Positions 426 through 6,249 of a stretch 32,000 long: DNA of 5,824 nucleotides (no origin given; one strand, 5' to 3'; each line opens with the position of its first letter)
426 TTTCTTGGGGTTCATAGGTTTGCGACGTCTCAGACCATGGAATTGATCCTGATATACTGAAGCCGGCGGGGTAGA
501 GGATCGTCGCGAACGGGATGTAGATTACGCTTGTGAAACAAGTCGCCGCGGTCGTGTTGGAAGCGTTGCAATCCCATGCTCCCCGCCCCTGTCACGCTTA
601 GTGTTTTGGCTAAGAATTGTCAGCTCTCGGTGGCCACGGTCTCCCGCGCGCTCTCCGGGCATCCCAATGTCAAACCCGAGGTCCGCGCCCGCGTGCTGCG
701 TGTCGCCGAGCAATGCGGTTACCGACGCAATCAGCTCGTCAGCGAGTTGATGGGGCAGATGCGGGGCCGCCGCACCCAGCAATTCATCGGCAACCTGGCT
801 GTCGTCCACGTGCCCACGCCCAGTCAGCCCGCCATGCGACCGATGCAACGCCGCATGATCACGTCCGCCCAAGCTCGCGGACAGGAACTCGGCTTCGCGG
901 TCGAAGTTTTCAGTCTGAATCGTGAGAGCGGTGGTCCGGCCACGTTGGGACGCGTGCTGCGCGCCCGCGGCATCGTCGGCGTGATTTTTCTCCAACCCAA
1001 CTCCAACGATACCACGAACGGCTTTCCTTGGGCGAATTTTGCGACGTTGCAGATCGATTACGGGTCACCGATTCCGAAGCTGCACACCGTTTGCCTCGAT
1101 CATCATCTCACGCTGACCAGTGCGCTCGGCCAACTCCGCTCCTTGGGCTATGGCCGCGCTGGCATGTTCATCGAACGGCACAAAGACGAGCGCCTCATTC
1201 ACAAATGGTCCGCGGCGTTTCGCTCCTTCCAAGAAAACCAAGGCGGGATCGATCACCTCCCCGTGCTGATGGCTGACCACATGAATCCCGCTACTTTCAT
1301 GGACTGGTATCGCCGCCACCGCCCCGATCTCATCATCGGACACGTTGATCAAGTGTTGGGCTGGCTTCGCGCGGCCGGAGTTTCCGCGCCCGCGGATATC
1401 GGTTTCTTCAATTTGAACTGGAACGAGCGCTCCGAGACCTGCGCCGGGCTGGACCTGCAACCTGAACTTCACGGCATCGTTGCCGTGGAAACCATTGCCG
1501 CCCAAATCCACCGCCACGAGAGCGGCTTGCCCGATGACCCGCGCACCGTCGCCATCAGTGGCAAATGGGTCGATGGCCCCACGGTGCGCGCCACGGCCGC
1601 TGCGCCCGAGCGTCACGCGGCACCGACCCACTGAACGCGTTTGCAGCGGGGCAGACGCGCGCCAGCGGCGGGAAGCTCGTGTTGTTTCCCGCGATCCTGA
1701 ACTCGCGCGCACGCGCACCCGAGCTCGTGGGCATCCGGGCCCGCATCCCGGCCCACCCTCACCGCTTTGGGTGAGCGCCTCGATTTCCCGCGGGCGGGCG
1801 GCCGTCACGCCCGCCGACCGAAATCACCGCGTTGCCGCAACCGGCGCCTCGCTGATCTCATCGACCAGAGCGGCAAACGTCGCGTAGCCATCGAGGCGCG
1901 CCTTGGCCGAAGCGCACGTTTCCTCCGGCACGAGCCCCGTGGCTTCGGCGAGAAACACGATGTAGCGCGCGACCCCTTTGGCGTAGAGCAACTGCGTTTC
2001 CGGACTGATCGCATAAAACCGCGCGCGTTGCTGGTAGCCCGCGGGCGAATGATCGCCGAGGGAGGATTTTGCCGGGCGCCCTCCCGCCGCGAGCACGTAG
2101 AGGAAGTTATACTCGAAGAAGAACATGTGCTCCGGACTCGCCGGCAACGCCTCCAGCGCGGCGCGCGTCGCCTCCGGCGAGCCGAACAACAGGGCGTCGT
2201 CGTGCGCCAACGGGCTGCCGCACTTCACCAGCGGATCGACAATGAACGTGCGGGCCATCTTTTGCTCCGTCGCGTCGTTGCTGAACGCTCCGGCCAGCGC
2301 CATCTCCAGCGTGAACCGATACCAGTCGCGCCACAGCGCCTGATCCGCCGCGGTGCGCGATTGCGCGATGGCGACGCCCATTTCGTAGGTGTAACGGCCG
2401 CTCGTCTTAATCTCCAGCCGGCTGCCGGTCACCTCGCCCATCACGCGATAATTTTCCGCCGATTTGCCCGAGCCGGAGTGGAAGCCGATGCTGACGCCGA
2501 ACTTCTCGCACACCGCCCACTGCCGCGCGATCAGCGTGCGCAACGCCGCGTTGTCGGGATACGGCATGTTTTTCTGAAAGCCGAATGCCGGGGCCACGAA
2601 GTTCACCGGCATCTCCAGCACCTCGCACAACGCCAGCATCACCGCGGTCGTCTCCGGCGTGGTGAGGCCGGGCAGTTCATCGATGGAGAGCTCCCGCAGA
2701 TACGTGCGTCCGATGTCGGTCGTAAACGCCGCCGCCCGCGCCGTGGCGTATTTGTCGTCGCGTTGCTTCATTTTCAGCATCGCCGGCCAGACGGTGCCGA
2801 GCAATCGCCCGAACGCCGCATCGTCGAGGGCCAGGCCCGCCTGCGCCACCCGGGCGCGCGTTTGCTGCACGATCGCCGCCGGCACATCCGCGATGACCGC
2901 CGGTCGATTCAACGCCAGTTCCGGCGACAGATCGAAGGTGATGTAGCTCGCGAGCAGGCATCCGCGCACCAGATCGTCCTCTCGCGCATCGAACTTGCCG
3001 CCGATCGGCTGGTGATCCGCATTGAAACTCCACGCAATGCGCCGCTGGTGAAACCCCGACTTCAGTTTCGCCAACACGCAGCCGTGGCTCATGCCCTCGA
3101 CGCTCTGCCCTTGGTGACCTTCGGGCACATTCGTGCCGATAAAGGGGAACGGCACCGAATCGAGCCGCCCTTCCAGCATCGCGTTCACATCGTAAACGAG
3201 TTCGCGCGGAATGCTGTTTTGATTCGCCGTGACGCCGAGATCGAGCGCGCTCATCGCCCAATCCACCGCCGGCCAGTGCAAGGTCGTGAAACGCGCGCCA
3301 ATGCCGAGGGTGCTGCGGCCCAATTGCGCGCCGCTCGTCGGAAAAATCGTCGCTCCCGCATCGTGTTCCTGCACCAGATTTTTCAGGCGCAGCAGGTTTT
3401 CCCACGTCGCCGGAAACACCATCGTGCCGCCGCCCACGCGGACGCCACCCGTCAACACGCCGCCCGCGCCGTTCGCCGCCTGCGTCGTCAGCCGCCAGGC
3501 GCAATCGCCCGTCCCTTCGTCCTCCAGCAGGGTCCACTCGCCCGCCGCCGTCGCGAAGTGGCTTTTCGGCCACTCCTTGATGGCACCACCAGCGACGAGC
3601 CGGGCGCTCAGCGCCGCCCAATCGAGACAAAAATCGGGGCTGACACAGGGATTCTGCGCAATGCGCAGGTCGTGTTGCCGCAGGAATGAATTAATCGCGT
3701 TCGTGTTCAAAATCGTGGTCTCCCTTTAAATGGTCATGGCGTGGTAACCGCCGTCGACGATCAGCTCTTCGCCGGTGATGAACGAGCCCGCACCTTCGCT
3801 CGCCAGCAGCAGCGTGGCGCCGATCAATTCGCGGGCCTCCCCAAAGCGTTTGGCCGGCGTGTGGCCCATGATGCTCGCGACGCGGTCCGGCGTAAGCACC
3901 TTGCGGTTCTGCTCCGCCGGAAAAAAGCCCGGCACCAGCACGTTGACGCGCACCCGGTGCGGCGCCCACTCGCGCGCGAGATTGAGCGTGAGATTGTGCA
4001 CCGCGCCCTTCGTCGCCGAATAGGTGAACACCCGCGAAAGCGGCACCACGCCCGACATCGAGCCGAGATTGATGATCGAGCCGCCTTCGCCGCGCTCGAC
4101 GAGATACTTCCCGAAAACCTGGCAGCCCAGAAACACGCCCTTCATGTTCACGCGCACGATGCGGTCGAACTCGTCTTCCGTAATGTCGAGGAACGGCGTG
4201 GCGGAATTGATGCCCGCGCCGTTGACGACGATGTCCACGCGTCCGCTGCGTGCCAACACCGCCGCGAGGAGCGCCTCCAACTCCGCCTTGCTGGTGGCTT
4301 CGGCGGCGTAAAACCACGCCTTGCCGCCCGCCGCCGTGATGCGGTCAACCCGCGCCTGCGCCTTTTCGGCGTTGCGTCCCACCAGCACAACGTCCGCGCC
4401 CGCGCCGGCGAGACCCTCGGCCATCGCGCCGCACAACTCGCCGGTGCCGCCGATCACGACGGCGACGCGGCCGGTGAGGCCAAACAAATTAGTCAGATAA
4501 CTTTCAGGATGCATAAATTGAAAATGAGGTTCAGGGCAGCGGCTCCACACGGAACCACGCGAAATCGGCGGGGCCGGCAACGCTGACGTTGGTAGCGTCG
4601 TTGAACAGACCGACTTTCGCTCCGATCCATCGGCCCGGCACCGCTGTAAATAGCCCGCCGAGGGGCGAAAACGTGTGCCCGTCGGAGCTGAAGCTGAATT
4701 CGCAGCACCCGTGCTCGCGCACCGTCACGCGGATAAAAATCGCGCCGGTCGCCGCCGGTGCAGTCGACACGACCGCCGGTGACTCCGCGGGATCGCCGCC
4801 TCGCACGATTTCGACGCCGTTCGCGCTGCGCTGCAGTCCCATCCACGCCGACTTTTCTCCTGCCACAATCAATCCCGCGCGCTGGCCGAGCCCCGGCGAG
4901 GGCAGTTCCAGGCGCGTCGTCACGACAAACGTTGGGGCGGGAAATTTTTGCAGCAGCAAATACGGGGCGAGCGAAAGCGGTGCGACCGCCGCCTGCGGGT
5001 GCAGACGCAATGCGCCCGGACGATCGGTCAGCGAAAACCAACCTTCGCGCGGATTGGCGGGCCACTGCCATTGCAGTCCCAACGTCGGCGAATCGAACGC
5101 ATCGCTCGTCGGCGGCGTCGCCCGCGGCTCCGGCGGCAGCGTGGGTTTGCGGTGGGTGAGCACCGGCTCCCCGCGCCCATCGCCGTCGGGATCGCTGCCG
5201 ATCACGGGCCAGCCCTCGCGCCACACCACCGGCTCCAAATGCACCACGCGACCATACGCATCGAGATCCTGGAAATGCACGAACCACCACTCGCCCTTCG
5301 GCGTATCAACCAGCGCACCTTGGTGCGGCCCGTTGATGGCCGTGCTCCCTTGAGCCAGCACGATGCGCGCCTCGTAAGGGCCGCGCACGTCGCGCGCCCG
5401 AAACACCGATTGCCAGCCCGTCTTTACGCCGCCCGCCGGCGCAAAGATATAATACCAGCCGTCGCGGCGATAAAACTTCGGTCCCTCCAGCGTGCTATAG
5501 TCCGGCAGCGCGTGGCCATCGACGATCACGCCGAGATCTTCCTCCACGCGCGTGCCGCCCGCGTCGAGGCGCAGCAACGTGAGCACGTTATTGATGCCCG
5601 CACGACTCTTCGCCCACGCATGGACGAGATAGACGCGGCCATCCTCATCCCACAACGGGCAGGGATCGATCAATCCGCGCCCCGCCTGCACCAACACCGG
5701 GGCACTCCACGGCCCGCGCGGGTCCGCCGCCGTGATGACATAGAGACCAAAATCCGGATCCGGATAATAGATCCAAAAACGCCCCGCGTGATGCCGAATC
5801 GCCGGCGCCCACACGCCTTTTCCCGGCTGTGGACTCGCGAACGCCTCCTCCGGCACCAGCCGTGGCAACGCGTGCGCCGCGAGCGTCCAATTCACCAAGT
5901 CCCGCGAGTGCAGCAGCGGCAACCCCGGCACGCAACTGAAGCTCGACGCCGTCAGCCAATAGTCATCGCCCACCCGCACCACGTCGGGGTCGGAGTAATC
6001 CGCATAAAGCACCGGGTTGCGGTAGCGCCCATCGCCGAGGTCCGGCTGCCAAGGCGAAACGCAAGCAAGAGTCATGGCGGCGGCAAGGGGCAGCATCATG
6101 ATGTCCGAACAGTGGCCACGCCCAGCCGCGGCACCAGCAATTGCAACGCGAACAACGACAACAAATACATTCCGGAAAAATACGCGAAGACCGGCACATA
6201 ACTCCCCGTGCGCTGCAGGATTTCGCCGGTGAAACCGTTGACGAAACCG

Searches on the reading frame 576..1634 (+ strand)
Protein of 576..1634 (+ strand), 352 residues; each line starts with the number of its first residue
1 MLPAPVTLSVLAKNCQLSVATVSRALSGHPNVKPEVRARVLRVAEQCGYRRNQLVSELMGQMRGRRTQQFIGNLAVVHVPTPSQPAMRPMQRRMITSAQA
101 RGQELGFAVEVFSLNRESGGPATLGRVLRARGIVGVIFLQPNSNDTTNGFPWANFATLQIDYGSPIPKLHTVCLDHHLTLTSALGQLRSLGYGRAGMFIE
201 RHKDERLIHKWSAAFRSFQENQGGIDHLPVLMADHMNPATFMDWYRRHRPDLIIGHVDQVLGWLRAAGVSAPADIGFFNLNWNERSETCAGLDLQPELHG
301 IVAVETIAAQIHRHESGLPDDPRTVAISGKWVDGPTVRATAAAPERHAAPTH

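Call 7: search_protein_families(library=pfam, proteins=[window:576-1634:+], max_evalue=0.001)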
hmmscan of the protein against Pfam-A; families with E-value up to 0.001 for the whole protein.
window:576-1634:+ (352 aa): 2 families
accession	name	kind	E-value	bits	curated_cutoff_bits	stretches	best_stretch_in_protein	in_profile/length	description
PF00356.27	LacI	-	1.8e-08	34.5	27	1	12-52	6-46/46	Bacterial regulatory proteins, lacI family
PF13377.12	Peripla_BP_3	-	5.3e-06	27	26.5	1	186-333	3-163/167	Periplasmic binding protein-like domain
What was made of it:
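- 576..1634 (+): LacI-family regulator at the far end of the cluster. Any role as regulator of this cluster is inferred. call 7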

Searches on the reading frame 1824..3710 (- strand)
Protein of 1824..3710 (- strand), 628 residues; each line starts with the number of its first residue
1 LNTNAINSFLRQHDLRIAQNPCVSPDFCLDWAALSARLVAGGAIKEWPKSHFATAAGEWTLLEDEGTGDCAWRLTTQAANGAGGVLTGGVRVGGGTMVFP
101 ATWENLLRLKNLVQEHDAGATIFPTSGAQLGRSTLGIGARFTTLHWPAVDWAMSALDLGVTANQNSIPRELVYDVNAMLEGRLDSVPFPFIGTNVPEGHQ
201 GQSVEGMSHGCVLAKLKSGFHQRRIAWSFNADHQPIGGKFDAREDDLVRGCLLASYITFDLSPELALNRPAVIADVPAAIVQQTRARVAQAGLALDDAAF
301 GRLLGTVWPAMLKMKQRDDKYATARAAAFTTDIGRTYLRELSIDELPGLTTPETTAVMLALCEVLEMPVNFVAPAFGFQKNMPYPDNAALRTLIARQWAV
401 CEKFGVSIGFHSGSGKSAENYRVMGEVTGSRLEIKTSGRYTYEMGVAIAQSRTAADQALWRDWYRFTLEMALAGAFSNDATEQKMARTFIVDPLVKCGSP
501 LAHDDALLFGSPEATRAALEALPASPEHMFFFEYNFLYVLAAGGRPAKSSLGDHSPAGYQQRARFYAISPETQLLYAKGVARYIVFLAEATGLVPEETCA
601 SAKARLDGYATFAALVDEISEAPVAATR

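Call 7: search_protein_families(library=pfam, proteins=[window:1824-3710:-], max_evalue=0.001)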
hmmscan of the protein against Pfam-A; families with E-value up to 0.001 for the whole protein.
window:1824-3710:- (628 aa): 1 family
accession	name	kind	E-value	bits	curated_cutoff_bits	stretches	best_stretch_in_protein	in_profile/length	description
PF16257.11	UxaE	-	6.3e-08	32.2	27.1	1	332-469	250-385/475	tagaturonate epimerase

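Call 73: search_protein_families(library=ncbifam, proteins=[window:1824-3710:-], max_evalue=0.01)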
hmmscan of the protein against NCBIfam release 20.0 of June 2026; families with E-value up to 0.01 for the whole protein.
window:1824-3710:- (628 aa): 0 families

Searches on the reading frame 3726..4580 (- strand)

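Call 6: search_protein_families(library=pfam, proteins=[window:3726-4580:-], max_evalue=0.001)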
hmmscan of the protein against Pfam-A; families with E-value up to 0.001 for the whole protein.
window:3726-4580:- (284 aa): 5 families
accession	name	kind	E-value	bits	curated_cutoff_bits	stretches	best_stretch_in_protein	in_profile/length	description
PF13561.12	adh_short_C2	-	1.8e-50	172.2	27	1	52-280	11-236/236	Enoyl-(Acyl carrier protein) reductase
PF00106.31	adh_short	-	2.5e-49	167.9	26.6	1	38-227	1-189/195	short chain dehydrogenase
PF08659.16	KR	-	4.4e-13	50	22.6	1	41-197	4-159/180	KR domain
PF13579.12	Glyco_trans_4_4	-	0.00011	23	29.7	0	44-119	1-76/158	Glycosyl transferase 4-like domain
PF13439.12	Glyco_transf_4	-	0.00048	20.6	28.5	0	43-119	1-78/170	Glycosyltransferase Family 4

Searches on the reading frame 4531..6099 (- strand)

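Call 6: search_protein_families(library=pfam, proteins=[window:4531-6099:-], max_evalue=0.001)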
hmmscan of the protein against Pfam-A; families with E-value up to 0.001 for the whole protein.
window:4531-6099:- (522 aa): 2 families
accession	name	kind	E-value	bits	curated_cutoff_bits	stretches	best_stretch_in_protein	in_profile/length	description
PF04616.20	Glyco_hydro_43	-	1.7e-71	241.3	32.2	1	26-298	1-288/288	Glycosyl hydrolases family 43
PF17851.8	GH43_C2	-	1.7e-35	123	22.7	1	332-519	1-203/203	Beta xylosidase C-terminal Concanavalin A-like domain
